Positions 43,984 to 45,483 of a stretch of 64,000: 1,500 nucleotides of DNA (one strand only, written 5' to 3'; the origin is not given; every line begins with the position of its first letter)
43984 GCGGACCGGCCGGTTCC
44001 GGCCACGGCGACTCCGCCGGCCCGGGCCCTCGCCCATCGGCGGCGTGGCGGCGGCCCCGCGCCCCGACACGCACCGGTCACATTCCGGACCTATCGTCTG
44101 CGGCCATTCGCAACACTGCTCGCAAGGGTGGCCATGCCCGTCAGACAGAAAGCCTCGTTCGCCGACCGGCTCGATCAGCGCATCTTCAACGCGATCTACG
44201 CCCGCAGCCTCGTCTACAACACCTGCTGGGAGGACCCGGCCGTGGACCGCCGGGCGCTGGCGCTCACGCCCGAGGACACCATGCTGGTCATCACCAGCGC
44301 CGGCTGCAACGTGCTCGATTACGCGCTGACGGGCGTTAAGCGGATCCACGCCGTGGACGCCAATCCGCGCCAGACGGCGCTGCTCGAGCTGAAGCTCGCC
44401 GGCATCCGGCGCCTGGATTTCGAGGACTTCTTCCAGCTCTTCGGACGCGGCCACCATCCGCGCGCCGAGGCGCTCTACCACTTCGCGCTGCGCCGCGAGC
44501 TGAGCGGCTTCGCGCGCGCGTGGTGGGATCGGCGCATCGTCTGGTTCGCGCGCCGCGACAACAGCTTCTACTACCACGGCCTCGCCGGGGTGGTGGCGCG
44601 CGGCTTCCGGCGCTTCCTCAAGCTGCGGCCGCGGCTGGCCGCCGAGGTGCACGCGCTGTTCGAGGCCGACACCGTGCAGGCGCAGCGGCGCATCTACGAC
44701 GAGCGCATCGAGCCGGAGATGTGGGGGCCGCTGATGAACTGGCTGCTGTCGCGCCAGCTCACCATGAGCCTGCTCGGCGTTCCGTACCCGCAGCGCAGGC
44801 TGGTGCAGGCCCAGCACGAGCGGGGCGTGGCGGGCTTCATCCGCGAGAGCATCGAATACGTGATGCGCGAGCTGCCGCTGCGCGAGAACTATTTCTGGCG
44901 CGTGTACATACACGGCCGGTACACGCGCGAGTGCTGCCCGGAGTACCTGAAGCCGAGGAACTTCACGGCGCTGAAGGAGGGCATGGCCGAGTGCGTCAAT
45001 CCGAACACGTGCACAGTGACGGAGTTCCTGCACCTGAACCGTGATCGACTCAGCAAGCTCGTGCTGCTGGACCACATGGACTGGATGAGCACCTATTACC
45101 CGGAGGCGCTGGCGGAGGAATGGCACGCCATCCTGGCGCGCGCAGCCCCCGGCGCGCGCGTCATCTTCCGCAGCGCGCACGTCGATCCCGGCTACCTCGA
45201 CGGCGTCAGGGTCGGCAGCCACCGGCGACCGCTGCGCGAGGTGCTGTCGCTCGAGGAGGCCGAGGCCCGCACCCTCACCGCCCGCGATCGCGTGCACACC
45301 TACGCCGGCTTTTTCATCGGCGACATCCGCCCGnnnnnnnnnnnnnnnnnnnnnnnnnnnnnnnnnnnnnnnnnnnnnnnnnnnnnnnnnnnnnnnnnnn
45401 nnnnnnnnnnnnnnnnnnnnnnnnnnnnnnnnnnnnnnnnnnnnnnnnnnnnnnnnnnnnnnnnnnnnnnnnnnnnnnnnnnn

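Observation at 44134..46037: btaA-btaB betaine-lipid (DGTS) synthesis pair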

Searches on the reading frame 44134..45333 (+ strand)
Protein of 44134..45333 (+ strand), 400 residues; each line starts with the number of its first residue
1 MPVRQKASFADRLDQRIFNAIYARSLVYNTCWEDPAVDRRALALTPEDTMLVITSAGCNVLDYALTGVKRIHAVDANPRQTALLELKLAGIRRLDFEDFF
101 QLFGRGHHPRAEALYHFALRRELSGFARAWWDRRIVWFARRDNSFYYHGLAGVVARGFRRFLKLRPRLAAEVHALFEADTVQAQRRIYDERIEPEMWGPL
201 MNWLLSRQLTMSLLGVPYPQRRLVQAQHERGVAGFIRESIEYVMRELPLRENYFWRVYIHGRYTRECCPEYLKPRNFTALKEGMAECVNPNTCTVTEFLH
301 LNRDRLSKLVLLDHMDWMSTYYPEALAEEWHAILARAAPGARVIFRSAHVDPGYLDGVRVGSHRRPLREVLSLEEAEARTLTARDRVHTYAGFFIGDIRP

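Call 5: search_protein_families(library=pfam, proteins=[window:44134-45333:+], max_evalue=0.01)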
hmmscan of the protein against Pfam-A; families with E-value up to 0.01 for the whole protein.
window:44134-45333:+ (400 aa): 1 family
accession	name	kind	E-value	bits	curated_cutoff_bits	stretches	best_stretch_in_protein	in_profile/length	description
PF11899.13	DUF3419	-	1.2e-112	377.4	28.2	1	18-395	6-382/385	Protein of unknown function (DUF3419)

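Call 6: search_protein_families(library=ncbifam, proteins=[window:44134-45333:+], max_evalue=0.01)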
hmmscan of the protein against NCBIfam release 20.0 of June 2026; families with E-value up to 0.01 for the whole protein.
window:44134-45333:+ (400 aa): 0 families

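Call 8: find_homologous_proteins(query=window:44134-45333:+, max_evalue=1e-10)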
Query window:44134-45333:+ (400 aa): 5250 proteins with E <= 1e-10 among 8000 candidates; the best 120 are listed.
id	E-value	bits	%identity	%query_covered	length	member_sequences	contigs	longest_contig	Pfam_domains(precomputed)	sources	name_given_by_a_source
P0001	1.4e-262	888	96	100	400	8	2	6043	PF11899.14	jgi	jgi:S-adenosylmethionine-diacylglycerol 3-amino-3-carboxypropyl transferase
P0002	5.2e-247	837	89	100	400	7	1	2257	PF11899.14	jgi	jgi:S-adenosylmethionine-diacylglycerol 3-amino-3-carboxypropyl transferase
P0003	2.4e-224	762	79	100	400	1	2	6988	PF11899.14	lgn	-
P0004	2.7e-222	756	80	99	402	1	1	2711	PF11899.14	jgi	jgi:S-adenosylmethionine-diacylglycerol 3-amino-3-carboxypropyl transferase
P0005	4.9e-217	738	78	100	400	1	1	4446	PF11899.14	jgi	jgi:S-adenosylmethionine-diacylglycerol 3-amino-3-carboxypropyl transferase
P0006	1.2e-211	721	77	100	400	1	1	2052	PF11899.14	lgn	-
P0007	2.2e-208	710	79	93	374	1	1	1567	PF11899.14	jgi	jgi:S-adenosylmethionine-diacylglycerol 3-amino-3-carboxypropyl transferase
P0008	6.6e-185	633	70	99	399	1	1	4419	PF11899.14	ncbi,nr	ncbi:MAG TPA: BtaA family protein [Lamprocystis sp. (in: g-proteobacteria)]|nr:BtaA family protein [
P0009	1.8e-183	628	67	99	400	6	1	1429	PF11899.14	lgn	-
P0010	6.1e-182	623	70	97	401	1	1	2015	PF11899.14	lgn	-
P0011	7.0e-182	623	68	99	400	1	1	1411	PF11899.14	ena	-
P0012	2.3e-181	621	70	97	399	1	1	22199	PF11899.14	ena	-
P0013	3.5e-181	620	71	96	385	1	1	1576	PF11899.14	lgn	-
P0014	9.7e-181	619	69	99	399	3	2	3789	PF11899.14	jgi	jgi:S-adenosylmethionine-diacylglycerol 3-amino-3-carboxypropyl transferase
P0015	1.5e-180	618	68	99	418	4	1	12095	PF11899.14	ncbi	-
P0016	1.5e-180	618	70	98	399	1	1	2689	PF11899.14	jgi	jgi:S-adenosylmethionine-diacylglycerol 3-amino-3-carboxypropyl transferase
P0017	2.6e-180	617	70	98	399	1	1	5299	PF11899.14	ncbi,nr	ncbi:MAG TPA: BtaA family protein [Rhodocyclaceae bacterium]|nr:BtaA family protein [Rhodocyclaceae 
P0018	1.6e-179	615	67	100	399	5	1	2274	PF11899.14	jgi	jgi:S-adenosylmethionine-diacylglycerol 3-amino-3-carboxypropyl transferase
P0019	4.0e-179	614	69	97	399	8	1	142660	PF11899.14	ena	-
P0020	9.2e-179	612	67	99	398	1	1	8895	PF11899.14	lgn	-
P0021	9.6e-179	612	68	99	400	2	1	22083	PF11899.14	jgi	-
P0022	4.5e-178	610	69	97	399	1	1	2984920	PF11899.14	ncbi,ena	-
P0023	4.7e-178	610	67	99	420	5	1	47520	PF11899.14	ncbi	-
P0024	6.9e-178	609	65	100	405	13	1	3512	PF11899.14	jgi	-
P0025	4.2e-177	607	66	97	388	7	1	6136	PF11899.14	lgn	-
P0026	4.5e-177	607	67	99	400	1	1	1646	PF11899.14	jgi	jgi:S-adenosylmethionine-diacylglycerol 3-amino-3-carboxypropyl transferase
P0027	5.7e-177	606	67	100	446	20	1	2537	PF11899.14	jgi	-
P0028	8.1e-177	606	67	99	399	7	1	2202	PF11899.14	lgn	-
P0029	8.1e-177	606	66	100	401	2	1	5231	PF11899.14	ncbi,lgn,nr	ncbi:MAG: DUF3419 family protein [Rhodocyclaceae bacterium]|nr:MAG: DUF3419 family protein [Rhodocyc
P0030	1.3e-176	605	68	98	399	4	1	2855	PF11899.14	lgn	-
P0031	1.4e-176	605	67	100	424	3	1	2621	PF11899.14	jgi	jgi:S-adenosylmethionine-diacylglycerol 3-amino-3-carboxypropyl transferase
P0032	1.6e-176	605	67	97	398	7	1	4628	PF11899.14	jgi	-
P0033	1.6e-176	605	68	98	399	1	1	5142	PF11899.14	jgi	jgi:S-adenosylmethionine-diacylglycerol 3-amino-3-carboxypropyl transferase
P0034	1.8e-176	605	69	97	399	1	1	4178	PF11899.14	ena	-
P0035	2.0e-176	605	64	99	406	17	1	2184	PF11899.14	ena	-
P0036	2.5e-176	604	67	100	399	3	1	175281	PF11899.14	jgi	jgi:S-adenosylmethionine-diacylglycerol 3-amino-3-carboxypropyl transferase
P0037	3.1e-176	604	66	100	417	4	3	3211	PF11899.14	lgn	-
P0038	3.5e-176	604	65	98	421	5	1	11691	PF11899.14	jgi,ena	-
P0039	4.3e-176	604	66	100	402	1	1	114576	PF11899.14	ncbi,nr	ncbi:MAG: BtaA family protein [Rhodocyclaceae bacterium]|nr:BtaA family protein [Rhodocyclaceae bact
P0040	4.4e-176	604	67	99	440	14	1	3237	PF11899.14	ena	-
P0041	5.9e-176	603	66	99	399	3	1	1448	PF11899.14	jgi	jgi:S-adenosylmethionine-diacylglycerol 3-amino-3-carboxypropyl transferase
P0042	6.0e-176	603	67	98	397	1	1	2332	PF11899.14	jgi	-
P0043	6.8e-176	603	65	98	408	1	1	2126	PF11899.14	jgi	jgi:S-adenosylmethionine-diacylglycerol 3-amino-3-carboxypropyl transferase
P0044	1.2e-175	602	67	98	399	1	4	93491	PF11899.14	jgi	jgi:S-adenosylmethionine-diacylglycerol 3-amino-3-carboxypropyl transferase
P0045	1.3e-175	602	66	99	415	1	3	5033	PF11899.14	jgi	jgi:S-adenosylmethionine-diacylglycerol 3-amino-3-carboxypropyl transferase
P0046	1.4e-175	602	65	99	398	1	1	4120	PF11899.14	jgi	jgi:S-adenosylmethionine-diacylglycerol 3-amino-3-carboxypropyl transferase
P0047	1.4e-175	602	67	99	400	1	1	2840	PF11899.14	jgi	-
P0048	2.3e-175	601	65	100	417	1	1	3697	PF11899.14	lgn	-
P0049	2.4e-175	601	66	98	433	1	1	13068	PF11899.14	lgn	-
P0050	2.9e-175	601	66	99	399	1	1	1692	PF11899.14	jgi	jgi:S-adenosylmethionine-diacylglycerol 3-amino-3-carboxypropyl transferase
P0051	2.9e-175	601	66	97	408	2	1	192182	PF11899.14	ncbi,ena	-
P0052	3.1e-175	601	65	100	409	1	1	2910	PF11899.14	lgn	-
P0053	4.5e-175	600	62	100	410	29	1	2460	PF11899.14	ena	-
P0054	6.1e-175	600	67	97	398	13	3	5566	PF11899.14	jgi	jgi:S-adenosylmethionine-diacylglycerol 3-amino-3-carboxypropyl transferase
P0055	6.3e-175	600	67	98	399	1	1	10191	PF11899.14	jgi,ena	-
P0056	7.4e-175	599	64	98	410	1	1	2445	PF11899.14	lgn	-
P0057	7.4e-175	599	67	99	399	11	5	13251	PF11899.14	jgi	jgi:S-adenosylmethionine-diacylglycerol 3-amino-3-carboxypropyl transferase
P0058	8.2e-175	599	65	99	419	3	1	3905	PF11899.14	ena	-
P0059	8.7e-175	599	66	97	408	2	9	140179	PF11899.14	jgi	jgi:S-adenosylmethionine-diacylglycerol 3-amino-3-carboxypropyl transferase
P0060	1.2e-174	599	67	100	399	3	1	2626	PF11899.14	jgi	jgi:S-adenosylmethionine-diacylglycerol 3-amino-3-carboxypropyl transferase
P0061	1.3e-174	599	67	98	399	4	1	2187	PF11899.14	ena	-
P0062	1.6e-174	598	66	98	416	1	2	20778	PF11899.14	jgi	jgi:S-adenosylmethionine-diacylglycerol 3-amino-3-carboxypropyl transferase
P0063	1.7e-174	598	69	97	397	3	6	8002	PF11899.14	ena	-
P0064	1.9e-174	598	64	100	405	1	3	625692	PF11899.14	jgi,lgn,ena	-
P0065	2.6e-174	598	67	97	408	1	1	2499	PF11899.14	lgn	-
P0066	2.6e-174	598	66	98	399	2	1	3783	PF11899.14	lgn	-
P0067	2.8e-174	598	65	99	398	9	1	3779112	PF11899.14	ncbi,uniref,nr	ncbi:S-adenosylmethionine:diacylglycerol 3-amino-3-carboxypropyl transferase [Marichromatium purpura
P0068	4.1e-174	597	64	98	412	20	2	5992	PF11899.14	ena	-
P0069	4.1e-174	597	65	98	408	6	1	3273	PF11899.14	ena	-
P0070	4.3e-174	597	66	99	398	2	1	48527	PF11899.14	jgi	-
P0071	4.7e-174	597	64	97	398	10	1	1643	PF11899.14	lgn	-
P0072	5.6e-174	597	65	99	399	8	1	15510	PF11899.14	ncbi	-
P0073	5.7e-174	597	65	100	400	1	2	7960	PF11899.14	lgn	-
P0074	5.9e-174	596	65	97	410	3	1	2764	PF11899.14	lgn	-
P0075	6.9e-174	596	64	97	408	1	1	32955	PF11899.14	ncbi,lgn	-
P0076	7.7e-174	596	65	98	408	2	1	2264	PF11899.14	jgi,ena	-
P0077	7.9e-174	596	65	99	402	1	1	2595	PF11899.14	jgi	jgi:S-adenosylmethionine-diacylglycerol 3-amino-3-carboxypropyl transferase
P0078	9.0e-174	596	64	97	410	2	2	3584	PF11899.14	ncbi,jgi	jgi:S-adenosylmethionine-diacylglycerol 3-amino-3-carboxypropyl transferase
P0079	9.9e-174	596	65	100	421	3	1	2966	PF11899.14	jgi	jgi:S-adenosylmethionine-diacylglycerol 3-amino-3-carboxypropyl transferase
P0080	1.0e-173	596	66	97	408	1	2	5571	PF11899.14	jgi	jgi:S-adenosylmethionine-diacylglycerol 3-amino-3-carboxypropyl transferase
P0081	1.3e-173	595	66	99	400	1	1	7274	PF11899.14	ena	-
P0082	1.4e-173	595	66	97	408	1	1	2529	PF11899.14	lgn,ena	-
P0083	1.4e-173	595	64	98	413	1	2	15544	PF11899.14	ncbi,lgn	-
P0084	1.6e-173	595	63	100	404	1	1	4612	PF11899.14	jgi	jgi:S-adenosylmethionine-diacylglycerol 3-amino-3-carboxypropyl transferase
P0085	1.6e-173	595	62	99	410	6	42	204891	PF11899.14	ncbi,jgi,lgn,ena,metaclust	ncbi:MAG: BtaA family protein [Betaproteobacteria bacterium]|metaclust:\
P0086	1.8e-173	595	64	99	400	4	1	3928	PF11899.14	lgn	-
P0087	2.1e-173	595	66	97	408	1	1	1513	PF11899.14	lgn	-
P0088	2.2e-173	595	67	97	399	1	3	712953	PF11899.14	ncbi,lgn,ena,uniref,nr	ncbi:DUF3419 family protein [Thiobaca trueperi]|uniref:S-adenosylmethionine-diacylglycerol 3-amino-3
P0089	2.6e-173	594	63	100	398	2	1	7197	PF11899.14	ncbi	-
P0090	3.3e-173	594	66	98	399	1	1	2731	PF11899.14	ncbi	-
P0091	3.4e-173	594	65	97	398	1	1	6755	PF11899.14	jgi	jgi:S-adenosylmethionine-diacylglycerol 3-amino-3-carboxypropyl transferase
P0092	3.6e-173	594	66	99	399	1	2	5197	PF11899.14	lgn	-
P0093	3.8e-173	594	66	98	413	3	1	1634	PF11899.14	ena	-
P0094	3.8e-173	594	63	99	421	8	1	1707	PF11899.14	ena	-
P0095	4.0e-173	594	65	98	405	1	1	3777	PF11899.14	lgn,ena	-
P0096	5.2e-173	593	64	97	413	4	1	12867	PF11899.14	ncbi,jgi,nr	ncbi:MAG: BtaA family protein, partial [Parasulfuritortus sp.]|jgi:S-adenosylmethionine-diacylglycer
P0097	5.3e-173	593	64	97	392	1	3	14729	PF11899.14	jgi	jgi:S-adenosylmethionine-diacylglycerol 3-amino-3-carboxypropyl transferase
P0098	5.6e-173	593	64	98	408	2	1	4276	PF11899.14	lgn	-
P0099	5.8e-173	593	62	99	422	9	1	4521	PF11899.14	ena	-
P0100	6.0e-173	593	65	99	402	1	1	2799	PF11899.14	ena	-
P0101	6.1e-173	593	65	98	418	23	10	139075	PF11899.14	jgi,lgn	jgi:S-adenosylmethionine-diacylglycerol 3-amino-3-carboxypropyl transferase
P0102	6.9e-173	593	66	100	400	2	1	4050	PF11899.14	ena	-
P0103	7.4e-173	593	66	97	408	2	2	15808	PF11899.14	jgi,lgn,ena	-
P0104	7.4e-173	593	63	98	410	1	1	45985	PF11899.14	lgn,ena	-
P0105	9.0e-173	593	65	98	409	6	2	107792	PF11899.14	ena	-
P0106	9.6e-173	592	64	98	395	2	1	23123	PF11899.14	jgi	jgi:S-adenosylmethionine-diacylglycerol 3-amino-3-carboxypropyl transferase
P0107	1.0e-172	592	62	99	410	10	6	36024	PF11899.14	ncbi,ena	-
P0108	1.1e-172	592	63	99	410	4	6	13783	PF11899.14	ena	-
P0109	1.2e-172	592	66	98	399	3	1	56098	PF11899.14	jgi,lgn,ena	-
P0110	1.2e-172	592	64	98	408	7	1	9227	PF11899.14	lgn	-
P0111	1.5e-172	592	64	100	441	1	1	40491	PF11899.14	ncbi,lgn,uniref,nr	ncbi:BtaA family protein [Thiorhodococcus mannitoliphagus]|uniref:BtaA family protein n=1 Tax=Thiorh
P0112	1.6e-172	592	66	97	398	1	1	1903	PF11899.14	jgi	jgi:S-adenosylmethionine-diacylglycerol 3-amino-3-carboxypropyl transferase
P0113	1.7e-172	592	66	100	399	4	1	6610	PF11899.14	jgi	-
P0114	1.8e-172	592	64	99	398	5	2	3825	PF11899.14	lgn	-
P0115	2.0e-172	591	64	99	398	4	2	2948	PF11899.14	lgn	-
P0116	2.2e-172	591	65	97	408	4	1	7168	PF11899.14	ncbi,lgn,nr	ncbi:MAG: BtaA family protein [Gallionellaceae bacterium]|nr:BtaA family protein [Gallionellaceae ba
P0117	2.2e-172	591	66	99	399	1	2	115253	PF11899.14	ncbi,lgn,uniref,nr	ncbi:DUF3419 family protein [Thiohalocapsa marina]|uniref:DUF3419 family protein n=1 Tax=Thiohalocap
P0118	2.4e-172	591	65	99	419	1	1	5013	PF11899.14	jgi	-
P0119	2.5e-172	591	65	100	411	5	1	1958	PF11899.14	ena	-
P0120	2.5e-172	591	63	97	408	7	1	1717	PF11899.14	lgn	-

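Call 10: search_dna_similar(query=window:44134-45333:+, collection=plasmids, mode=protein, max_rows=40)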
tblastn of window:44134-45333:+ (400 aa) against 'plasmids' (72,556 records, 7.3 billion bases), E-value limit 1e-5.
Records with a match: 14; places in all: 14; records where one place covers at least 80% of the query: 14.
Best place of each record, by identity: <60% 14.
By first word of the organism name: Sinorhizobium 5; Shinella 4; Rhizobium 3; Chondrinema 1; Roseinatronobacter 1.
By predicted mobility (MOB-suite, as given by PLSDB): non-mobilizable 13; conjugative 1.
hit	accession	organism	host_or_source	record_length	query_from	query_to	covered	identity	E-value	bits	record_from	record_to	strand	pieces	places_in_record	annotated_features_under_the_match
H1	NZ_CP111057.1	Chondrinema litorale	Seaweed,red alga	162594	17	399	96%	38.9%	9e-92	309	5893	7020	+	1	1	BtaA family protein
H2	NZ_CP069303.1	Shinella sp. PSBB067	monoisolate,Minnesota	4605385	3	395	98%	34.1%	1e-39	158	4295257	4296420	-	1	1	none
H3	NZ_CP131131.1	Shinella zoogloeoides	isolate,Activated charcoal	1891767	13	395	96%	34.7%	1e-48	184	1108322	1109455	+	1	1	none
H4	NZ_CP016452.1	Sinorhizobium sp. RAC02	Microbial isolate,Algal phycosphere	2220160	10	399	98%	32.3%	5e-45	173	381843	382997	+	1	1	none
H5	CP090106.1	Sinorhizobium meliloti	Medicago,Cell culture,Plant nodule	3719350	3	395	96%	31.7%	1e-26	146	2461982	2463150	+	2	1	none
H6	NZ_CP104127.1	Sinorhizobium sp. M103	Phaseolus vulgaris,cell ...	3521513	13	395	96%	31.0%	2e-33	139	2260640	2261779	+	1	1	none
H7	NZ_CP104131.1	Sinorhizobium sp. K101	Phaseolus vulgaris,cell ...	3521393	13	395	96%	31.0%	3e-33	139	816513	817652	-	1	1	none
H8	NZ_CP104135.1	Sinorhizobium sp. C101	Phaseolus vulgaris,cell ...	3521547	13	395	96%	31.0%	3e-33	139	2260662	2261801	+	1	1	none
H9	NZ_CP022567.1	Rhizobium leguminosarum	Root nodule,Pisum sativum root-nodule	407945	3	395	98%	30.1%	3e-36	148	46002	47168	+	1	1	DUF3419 family protein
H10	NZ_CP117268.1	Rhizobium rhododendri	Rhododendron sp.,pure bacterial ...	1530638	22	390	92%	25.1%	5e-7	60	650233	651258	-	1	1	record has no annotation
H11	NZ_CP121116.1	Roseinatronobacter sp. S2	cell culture,Alkaline Spring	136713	28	398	93%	24.4%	6e-7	59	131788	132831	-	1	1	DUF3419 family protein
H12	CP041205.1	Rhizobium sp. NIBRBAC000502774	Genome assembly,Coal mine soil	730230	22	358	84%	25.7%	4e-10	69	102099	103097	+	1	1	DUF3419 family protein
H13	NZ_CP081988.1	Shinella oryzae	cell culture,rhizosphere soil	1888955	3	342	85%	24.6%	7e-10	69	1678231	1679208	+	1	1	none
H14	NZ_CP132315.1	Shinella oryzae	Homo sapiens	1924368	22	342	80%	24.3%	5e-9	66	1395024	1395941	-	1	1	none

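Call 11: get_annotated_region(hit=H5, flank=4000)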
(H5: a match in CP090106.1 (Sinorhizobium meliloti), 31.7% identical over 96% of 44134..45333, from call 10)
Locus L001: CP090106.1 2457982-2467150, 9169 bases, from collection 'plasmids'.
description: Sinorhizobium meliloti strain Ak57 plasmid pSymB, complete sequence
organism: Sinorhizobium meliloti (NCBI taxid 382)
taxonomy: Bacteria; Pseudomonadota; Alphaproteobacteria; Hyphomicrobiales; Rhizobiaceae; Sinorhizobium; Sinorhizobium meliloti
host: -; source: Medicago,Cell culture,Plant nodule; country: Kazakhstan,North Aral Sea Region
typing (MOB-suite, as given by PLSDB): non-mobilizable
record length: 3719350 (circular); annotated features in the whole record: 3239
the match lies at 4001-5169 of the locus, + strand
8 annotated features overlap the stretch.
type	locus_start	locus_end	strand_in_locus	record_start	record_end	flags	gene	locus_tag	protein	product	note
CDS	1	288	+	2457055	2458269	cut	-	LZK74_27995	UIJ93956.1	pyrophosphate--fructose-6-phosphate 1-phosphotransferase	-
CDS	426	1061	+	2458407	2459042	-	-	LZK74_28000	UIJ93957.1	LysE family translocator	-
CDS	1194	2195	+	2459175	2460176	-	-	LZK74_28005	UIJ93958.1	transglycosylase SLT domain-containing protein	-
CDS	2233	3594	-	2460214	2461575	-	-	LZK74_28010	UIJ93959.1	beta-lactamase family protein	-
CDS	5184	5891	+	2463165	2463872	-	-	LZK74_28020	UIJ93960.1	class I SAM-dependent methyltransferase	-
CDS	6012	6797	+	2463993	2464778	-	-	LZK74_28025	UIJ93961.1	glycoside hydrolase family 25 protein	-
CDS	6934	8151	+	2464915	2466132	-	-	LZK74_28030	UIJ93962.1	lytic murein transglycosylase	-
CDS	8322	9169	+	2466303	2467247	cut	-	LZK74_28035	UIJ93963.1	DMT family transporter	-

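Call 12: get_annotated_region(hit=H1, flank=4000)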
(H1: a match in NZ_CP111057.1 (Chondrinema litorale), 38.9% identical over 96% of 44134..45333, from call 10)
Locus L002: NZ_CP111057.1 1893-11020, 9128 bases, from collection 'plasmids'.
description: Chondrinema litorale strain WSW3-B12 plasmid unnamed15, complete sequence
organism: Chondrinema litorale (NCBI taxid 2994555)
taxonomy: Bacteria; Bacteroidota; Cytophagia; Cytophagales; Flammeovirgaceae; Chondrinema; Chondrinema litorale
host: -; source: Seaweed,red alga; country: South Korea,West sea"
typing (MOB-suite, as given by PLSDB): non-mobilizable
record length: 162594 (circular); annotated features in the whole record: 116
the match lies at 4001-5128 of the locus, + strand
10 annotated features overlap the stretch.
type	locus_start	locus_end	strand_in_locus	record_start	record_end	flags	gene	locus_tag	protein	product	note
CDS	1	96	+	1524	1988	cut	-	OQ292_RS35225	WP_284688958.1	hypothetical protein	-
CDS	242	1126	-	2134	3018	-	-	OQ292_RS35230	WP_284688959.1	Nif3-like dinuclear metal center hexameric protein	-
CDS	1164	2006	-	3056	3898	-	-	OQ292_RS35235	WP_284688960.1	sterol desaturase family protein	GO:0006629 - lipid metabolic process [Evidence IEA]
CDS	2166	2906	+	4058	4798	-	-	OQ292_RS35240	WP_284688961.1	DUF3667 domain-containing protein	-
CDS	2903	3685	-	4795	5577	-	-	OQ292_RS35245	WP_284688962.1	M48 family metalloprotease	GO:0006508 - proteolysis [Evidence IEA]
CDS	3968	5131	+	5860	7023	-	-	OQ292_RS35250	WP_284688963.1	BtaA family protein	-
CDS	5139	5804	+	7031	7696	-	-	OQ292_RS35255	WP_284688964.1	class I SAM-dependent methyltransferase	-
CDS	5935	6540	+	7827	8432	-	-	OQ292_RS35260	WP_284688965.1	hypothetical protein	-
CDS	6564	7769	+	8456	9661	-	-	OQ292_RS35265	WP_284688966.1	porin family protein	-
CDS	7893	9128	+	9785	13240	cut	porU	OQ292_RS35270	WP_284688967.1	type IX secretion system sortase PorU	GO:0006508 - proteolysis [Evidence IEA]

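Call 15: get_annotated_region(hit=H6, flank=3000)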
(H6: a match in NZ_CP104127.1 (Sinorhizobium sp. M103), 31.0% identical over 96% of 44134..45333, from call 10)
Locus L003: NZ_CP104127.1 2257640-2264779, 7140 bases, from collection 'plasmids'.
description: Sinorhizobium sp. M103 plasmid pM103a, complete sequence
organism: Sinorhizobium sp. M103 (NCBI taxid 2976821)
taxonomy: Bacteria; Pseudomonadota; Alphaproteobacteria; Hyphomicrobiales; Rhizobiaceae; Sinorhizobium; Sinorhizobium sp. M103
host: -; source: Phaseolus vulgaris,cell culture,Phaseolus vulgaris nodule,nodule from plant grown in inoculum free soil; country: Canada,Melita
typing (MOB-suite, as given by PLSDB): non-mobilizable
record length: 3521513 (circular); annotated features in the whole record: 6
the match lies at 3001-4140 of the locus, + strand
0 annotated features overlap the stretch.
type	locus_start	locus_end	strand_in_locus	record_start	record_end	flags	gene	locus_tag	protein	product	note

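Call 16: get_annotated_region(hit=H12, flank=3000)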
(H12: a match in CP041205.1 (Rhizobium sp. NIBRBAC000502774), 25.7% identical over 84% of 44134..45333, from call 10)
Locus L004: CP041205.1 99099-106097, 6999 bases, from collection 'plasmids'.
description: Rhizobium sp. NIBRBAC000502774 plasmid pMK-2, complete sequence
organism: Rhizobium sp. NIBRBAC000502774 (NCBI taxid 2590777)
taxonomy: Bacteria; Pseudomonadota; Alphaproteobacteria; Hyphomicrobiales; Rhizobiaceae; Rhizobium; Rhizobium sp. NIBRBAC000502774
host: -; source: Genome assembly,Coal mine soil; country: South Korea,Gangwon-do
typing (MOB-suite, as given by PLSDB): conjugative; relaxase MOBQ; mating-pair formation MPF_T
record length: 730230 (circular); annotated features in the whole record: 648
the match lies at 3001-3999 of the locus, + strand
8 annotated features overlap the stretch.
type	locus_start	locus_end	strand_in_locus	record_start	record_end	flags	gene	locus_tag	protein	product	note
CDS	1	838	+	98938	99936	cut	-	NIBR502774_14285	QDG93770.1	NAD(P)-dependent oxidoreductase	-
CDS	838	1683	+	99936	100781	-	-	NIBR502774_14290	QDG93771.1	MBL fold metallo-hydrolase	-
CDS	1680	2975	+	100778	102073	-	-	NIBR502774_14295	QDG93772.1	CoF synthetase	-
CDS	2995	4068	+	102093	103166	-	-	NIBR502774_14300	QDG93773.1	DUF3419 family protein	-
CDS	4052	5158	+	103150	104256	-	-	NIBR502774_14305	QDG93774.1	hypothetical protein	-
CDS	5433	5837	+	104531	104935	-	-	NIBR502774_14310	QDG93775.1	hypothetical protein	-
CDS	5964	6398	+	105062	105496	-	-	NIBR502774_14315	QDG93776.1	hypothetical protein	-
CDS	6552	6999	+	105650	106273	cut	-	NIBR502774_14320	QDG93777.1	DUF4375 domain-containing protein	-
